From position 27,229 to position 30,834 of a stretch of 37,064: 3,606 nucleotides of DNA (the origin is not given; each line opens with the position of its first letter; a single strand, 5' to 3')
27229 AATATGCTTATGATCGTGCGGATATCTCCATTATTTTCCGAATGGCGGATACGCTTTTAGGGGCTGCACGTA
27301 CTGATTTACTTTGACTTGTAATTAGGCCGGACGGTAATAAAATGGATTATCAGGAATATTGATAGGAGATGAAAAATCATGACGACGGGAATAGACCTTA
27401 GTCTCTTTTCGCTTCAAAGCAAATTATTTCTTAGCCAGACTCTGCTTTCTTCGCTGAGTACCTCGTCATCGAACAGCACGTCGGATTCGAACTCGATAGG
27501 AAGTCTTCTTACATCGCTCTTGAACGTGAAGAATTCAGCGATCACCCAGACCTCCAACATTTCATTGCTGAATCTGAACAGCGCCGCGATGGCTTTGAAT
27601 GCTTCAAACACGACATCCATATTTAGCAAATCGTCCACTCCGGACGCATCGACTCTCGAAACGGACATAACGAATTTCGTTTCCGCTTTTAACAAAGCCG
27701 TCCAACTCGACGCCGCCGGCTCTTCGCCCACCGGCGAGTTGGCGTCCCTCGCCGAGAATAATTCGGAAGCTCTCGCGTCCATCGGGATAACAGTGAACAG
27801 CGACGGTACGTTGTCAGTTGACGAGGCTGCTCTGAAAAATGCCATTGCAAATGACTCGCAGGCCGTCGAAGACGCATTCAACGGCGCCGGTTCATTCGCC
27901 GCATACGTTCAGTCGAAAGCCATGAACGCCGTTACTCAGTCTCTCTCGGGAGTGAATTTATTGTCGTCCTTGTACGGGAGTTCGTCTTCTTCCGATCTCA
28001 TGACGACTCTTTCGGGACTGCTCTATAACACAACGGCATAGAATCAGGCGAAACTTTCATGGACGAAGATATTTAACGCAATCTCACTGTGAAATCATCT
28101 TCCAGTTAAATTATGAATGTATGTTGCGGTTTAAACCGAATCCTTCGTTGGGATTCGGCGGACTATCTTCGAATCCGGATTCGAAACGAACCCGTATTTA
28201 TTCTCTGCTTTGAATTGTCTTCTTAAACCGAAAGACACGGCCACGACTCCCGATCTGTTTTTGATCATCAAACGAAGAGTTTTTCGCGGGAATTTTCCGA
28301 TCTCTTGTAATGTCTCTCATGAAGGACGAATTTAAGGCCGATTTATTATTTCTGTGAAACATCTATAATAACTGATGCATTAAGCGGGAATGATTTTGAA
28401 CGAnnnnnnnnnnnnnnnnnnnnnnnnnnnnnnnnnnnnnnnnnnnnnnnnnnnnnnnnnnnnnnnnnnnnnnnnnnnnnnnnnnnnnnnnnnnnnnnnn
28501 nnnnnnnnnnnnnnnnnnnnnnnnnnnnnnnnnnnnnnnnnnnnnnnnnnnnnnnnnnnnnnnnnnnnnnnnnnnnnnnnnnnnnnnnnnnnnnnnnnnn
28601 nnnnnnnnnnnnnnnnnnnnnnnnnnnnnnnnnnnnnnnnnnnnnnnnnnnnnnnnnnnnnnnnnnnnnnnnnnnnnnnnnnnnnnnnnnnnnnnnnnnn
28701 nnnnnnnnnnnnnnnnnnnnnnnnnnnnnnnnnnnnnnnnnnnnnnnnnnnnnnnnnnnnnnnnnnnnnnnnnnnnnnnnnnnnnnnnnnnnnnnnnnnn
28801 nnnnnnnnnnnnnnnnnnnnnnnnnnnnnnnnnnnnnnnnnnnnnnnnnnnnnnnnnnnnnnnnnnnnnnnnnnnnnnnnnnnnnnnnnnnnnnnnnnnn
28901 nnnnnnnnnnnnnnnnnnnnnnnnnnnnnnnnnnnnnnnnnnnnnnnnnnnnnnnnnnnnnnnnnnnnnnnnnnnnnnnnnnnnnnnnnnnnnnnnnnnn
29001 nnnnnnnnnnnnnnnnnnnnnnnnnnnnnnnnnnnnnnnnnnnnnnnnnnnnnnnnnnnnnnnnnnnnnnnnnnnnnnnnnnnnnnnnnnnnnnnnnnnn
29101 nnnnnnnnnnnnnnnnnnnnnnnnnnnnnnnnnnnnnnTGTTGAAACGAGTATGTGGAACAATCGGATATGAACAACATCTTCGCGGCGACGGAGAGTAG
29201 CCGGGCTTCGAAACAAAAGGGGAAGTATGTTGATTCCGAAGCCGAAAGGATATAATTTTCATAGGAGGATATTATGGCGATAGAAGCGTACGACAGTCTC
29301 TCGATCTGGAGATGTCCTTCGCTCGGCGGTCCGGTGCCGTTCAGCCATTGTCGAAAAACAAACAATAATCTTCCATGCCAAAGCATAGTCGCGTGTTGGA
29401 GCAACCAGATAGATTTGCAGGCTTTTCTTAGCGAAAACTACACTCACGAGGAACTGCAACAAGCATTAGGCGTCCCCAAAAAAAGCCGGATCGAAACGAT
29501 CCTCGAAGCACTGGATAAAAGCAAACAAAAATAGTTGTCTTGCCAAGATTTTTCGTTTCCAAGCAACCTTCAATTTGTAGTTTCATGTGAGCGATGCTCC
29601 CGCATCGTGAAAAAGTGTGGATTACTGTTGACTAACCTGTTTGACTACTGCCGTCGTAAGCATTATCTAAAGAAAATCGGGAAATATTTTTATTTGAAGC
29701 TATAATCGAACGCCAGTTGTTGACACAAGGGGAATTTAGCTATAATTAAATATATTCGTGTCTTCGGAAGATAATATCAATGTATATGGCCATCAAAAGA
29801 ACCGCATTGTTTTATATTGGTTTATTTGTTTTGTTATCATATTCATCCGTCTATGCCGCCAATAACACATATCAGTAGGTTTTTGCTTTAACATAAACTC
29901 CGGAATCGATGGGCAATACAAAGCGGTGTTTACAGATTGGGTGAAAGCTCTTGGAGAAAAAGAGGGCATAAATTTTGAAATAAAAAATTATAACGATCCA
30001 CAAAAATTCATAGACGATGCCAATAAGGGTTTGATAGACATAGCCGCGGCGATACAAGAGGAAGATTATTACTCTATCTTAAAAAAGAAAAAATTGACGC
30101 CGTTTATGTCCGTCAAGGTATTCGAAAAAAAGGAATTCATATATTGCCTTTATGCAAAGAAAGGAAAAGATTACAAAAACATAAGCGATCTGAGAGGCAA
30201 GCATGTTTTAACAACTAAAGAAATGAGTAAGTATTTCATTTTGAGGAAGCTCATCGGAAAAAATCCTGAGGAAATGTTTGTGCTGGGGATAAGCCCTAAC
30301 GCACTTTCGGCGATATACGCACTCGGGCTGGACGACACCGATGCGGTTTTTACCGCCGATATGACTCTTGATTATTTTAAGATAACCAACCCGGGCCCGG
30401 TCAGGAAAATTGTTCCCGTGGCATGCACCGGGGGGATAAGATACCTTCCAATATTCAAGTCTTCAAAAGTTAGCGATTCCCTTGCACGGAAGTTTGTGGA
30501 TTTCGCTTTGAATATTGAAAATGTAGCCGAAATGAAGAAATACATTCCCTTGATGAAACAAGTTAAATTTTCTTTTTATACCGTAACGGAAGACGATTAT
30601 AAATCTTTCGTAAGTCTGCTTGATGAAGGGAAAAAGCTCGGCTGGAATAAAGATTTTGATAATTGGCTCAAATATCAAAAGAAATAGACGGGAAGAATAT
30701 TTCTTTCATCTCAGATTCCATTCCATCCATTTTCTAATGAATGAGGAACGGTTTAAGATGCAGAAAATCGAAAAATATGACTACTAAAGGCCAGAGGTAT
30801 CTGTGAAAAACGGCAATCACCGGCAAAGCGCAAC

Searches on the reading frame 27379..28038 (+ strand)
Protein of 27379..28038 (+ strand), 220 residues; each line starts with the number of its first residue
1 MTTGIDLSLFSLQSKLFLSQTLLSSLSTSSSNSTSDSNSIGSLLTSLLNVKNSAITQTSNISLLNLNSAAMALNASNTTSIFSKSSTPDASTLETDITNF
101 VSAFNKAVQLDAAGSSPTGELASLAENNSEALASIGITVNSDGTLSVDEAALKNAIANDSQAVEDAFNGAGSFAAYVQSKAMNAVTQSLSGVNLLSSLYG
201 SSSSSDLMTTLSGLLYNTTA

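Call 38: search_protein_families(library=pfam, proteins=[window:27379-28038:+], max_evalue=0.001)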
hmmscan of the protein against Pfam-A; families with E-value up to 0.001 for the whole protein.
window:27379-28038:+ (220 aa): 1 family
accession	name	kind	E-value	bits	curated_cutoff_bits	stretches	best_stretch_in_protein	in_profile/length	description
PF07195.17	FliD_C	-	3.1e-11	43.6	25.4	1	125-191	115-179/236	Flagellar hook-associated protein 2 C-terminus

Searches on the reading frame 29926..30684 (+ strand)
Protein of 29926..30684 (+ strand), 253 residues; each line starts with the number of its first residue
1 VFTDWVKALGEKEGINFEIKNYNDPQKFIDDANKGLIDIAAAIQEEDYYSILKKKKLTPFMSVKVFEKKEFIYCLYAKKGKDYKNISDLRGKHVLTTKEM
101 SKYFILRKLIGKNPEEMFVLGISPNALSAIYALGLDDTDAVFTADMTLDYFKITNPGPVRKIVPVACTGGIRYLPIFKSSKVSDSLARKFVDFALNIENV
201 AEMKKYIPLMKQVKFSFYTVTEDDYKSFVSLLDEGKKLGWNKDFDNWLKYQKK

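Call 39: search_protein_families(library=pfam, proteins=[window:29926-30684:+], max_evalue=0.001)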
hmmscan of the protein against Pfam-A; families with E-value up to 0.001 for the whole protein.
window:29926-30684:+ (253 aa): 2 families
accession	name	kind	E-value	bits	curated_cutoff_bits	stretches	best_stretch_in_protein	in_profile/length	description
PF12974.12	Phosphonate-bd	-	1.8e-10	41.1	27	1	3-213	17-232/242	ABC transporter, phosphonate, periplasmic substrate-binding protein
PF09084.16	NMT1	-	5.3e-05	23.6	20.5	1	12-170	18-173/216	NMT1/THI5 like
